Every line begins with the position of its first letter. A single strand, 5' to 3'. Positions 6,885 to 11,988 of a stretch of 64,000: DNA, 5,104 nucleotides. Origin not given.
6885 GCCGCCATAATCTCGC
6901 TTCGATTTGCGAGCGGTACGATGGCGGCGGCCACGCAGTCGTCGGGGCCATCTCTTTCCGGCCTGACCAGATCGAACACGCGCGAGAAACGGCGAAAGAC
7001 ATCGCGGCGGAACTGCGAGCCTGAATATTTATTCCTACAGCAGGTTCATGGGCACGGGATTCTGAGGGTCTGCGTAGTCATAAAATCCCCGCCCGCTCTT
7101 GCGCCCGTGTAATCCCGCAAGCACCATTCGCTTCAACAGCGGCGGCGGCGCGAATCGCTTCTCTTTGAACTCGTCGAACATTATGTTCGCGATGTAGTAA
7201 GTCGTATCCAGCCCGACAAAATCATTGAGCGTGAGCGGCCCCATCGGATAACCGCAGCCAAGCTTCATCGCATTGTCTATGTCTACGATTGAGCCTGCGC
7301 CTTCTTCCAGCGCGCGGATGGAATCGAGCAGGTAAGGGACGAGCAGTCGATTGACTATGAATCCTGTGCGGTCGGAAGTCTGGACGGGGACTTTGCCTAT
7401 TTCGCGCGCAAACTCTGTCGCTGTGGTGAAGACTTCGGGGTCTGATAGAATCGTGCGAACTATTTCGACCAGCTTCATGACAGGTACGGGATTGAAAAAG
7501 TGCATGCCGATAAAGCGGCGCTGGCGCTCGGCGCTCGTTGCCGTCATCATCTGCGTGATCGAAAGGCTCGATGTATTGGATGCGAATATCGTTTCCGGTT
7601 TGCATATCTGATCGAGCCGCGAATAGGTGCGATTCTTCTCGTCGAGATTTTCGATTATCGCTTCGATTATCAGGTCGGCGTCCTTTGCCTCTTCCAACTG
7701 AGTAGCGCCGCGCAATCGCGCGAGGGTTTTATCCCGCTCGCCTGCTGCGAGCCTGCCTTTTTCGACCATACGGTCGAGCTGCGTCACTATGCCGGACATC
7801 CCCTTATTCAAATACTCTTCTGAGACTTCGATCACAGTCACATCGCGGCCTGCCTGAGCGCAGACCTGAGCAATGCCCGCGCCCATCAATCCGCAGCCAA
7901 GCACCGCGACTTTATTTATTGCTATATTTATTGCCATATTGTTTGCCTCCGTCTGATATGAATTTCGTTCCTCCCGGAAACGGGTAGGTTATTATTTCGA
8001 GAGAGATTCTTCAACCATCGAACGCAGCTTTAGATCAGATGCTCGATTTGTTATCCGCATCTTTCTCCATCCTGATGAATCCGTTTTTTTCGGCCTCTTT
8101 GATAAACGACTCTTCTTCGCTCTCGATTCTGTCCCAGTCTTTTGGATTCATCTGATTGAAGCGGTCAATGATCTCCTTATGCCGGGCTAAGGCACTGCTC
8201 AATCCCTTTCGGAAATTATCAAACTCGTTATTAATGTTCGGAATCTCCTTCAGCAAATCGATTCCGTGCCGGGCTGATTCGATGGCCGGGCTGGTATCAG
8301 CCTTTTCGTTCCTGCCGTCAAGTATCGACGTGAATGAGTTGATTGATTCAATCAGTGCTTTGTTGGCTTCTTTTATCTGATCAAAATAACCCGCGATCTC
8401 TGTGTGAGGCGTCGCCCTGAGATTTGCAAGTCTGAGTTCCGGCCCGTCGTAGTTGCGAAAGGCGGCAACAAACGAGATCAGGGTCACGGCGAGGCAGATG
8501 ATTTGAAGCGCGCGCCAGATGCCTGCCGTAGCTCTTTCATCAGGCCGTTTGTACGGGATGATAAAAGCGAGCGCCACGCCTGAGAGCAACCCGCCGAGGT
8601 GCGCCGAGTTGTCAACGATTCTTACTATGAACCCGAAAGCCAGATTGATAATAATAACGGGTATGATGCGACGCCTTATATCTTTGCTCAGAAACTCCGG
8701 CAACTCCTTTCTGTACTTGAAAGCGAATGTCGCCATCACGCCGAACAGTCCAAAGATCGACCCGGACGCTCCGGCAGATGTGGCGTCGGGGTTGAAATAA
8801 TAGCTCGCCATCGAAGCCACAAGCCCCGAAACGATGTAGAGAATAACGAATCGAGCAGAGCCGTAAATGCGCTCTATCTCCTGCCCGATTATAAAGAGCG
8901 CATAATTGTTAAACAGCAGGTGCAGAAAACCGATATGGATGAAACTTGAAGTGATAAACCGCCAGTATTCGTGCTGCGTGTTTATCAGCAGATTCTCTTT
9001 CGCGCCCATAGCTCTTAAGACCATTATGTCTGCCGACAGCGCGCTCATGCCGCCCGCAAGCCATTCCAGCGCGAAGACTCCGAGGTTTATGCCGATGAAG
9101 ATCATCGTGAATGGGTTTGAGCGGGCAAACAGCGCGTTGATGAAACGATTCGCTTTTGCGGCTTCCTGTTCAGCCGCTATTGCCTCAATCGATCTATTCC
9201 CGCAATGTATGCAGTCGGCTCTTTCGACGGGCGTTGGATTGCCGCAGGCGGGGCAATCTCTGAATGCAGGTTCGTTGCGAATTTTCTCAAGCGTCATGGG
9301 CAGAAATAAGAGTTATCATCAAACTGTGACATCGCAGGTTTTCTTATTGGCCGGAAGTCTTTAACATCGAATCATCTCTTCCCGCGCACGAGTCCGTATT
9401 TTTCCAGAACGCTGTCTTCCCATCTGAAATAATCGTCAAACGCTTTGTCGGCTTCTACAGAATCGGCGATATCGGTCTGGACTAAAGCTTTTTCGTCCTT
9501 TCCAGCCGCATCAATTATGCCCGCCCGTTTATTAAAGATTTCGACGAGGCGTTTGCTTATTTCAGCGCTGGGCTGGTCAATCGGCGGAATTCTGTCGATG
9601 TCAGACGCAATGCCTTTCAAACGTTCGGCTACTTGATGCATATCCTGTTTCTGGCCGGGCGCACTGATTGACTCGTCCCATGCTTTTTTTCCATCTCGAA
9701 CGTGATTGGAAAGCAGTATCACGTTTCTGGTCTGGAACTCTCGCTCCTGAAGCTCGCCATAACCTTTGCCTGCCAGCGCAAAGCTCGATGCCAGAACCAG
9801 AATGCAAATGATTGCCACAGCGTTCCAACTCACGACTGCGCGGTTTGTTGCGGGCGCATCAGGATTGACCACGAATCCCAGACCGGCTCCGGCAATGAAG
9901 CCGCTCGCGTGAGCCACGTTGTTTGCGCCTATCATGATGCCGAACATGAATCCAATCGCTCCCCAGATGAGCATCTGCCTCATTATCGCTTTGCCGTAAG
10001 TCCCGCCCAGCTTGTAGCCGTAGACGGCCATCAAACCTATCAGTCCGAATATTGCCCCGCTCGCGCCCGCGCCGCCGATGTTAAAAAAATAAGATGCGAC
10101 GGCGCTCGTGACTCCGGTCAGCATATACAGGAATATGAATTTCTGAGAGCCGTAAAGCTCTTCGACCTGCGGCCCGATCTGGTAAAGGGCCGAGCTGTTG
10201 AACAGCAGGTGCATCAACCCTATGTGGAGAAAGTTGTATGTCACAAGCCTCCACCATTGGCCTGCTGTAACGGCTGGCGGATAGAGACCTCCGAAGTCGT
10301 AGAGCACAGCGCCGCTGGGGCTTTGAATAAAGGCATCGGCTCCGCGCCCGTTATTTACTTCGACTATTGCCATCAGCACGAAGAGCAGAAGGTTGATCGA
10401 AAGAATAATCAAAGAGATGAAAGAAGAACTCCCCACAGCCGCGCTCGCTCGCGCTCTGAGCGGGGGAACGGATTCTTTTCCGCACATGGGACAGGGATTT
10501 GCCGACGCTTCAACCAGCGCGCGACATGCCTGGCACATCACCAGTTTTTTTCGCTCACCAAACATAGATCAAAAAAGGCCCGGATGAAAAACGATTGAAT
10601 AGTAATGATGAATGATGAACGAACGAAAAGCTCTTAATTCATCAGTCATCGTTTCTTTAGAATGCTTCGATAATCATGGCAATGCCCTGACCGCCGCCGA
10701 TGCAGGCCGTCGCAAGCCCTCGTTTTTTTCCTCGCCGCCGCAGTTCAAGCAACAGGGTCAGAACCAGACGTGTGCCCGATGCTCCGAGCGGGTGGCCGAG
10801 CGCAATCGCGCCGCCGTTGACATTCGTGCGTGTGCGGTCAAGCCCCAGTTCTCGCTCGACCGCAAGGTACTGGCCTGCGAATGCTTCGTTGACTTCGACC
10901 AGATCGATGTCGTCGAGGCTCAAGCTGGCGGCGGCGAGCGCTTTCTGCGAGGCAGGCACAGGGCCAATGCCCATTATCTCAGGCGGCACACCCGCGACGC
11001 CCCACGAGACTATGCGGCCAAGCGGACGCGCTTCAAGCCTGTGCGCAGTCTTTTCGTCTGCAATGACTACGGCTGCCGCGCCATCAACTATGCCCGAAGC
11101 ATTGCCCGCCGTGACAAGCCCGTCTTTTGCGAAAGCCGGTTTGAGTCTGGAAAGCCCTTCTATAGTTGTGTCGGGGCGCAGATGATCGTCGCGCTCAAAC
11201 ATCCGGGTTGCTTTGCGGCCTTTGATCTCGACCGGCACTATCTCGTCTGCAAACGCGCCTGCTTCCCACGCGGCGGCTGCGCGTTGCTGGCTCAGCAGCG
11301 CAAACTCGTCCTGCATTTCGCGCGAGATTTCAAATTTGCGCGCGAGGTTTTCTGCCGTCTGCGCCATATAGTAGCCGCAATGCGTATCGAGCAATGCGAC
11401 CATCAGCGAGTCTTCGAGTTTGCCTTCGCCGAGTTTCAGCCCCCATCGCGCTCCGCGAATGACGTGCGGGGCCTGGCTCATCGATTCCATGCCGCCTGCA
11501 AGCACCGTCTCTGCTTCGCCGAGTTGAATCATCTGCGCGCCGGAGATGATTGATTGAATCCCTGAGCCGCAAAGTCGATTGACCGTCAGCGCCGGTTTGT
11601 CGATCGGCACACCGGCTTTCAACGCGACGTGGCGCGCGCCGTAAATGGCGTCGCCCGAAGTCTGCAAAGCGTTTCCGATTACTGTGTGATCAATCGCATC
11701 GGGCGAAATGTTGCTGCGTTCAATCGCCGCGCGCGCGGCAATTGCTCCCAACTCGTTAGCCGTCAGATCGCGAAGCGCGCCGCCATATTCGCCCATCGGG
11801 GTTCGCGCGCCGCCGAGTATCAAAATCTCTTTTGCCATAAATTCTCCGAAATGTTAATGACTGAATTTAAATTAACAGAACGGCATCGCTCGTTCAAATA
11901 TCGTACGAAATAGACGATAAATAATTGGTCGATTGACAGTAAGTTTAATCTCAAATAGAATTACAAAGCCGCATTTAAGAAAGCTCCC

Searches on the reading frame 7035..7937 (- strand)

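Call 65: search_protein_families(library=pfam, proteins=[window:7035-7937:-], max_evalue=0.00001)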
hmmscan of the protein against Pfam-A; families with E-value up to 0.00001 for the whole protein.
window:7035-7937:- (300 aa): 2 families
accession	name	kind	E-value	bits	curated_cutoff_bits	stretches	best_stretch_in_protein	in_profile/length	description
PF02737.24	3HCDH_N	-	5.3e-64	215.9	22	1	9-189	1-179/180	3-hydroxyacyl-CoA dehydrogenase, NAD binding domain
PF00725.27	3HCDH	-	2.7e-35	121.2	22.1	1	192-288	1-97/97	3-hydroxyacyl-CoA dehydrogenase, C-terminal domain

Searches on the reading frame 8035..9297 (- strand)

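Call 65: search_protein_families(library=pfam, proteins=[window:8035-9297:-], max_evalue=0.00001)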
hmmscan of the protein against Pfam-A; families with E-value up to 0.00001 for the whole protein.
window:8035-9297:- (420 aa): 1 family
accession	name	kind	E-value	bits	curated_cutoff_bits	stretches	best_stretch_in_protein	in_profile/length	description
PF01694.28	Rhomboid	-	2e-40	138.7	22.6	1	109-247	2-140/143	Rhomboid domain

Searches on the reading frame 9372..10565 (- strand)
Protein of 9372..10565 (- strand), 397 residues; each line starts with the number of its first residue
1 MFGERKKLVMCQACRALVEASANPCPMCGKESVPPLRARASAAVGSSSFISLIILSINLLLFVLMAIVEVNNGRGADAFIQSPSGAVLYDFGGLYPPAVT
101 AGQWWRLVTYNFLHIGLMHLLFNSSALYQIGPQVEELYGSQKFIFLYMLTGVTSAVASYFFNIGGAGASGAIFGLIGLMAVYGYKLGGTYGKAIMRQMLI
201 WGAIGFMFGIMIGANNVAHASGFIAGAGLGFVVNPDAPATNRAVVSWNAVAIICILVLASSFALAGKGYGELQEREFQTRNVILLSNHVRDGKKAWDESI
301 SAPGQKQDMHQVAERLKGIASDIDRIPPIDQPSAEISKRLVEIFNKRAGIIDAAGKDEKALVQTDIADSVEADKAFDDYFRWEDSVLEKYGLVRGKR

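Call 65: search_protein_families(library=pfam, proteins=[window:9372-10565:-], max_evalue=0.00001)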
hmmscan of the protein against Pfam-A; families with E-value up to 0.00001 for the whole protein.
window:9372-10565:- (397 aa): 1 family
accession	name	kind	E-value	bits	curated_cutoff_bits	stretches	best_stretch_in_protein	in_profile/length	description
PF01694.28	Rhomboid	-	9.8e-30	104.1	22.6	1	102-233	2-140/143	Rhomboid domain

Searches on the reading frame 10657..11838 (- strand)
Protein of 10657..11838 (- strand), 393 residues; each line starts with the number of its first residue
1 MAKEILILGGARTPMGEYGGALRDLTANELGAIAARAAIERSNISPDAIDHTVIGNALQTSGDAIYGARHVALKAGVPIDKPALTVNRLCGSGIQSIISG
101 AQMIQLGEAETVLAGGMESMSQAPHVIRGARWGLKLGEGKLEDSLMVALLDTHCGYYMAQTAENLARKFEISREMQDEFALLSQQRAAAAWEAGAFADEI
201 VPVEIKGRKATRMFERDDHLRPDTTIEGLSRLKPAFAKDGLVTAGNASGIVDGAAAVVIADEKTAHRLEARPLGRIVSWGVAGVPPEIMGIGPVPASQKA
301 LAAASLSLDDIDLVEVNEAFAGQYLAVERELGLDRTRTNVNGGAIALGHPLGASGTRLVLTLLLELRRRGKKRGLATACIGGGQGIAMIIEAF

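Call 66: search_protein_families(library=pfam, proteins=[window:10657-11838:-], max_evalue=0.00001)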
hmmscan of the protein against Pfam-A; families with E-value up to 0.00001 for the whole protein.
window:10657-11838:- (393 aa): 2 families
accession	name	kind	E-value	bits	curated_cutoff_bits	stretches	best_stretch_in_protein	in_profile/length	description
PF00108.29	Thiolase_N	-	1e-90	304.1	26.4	1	6-262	2-259/260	Thiolase, N-terminal domain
PF02803.24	Thiolase_C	-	7.4e-50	168.1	27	1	271-391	2-122/123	Thiolase, C-terminal domain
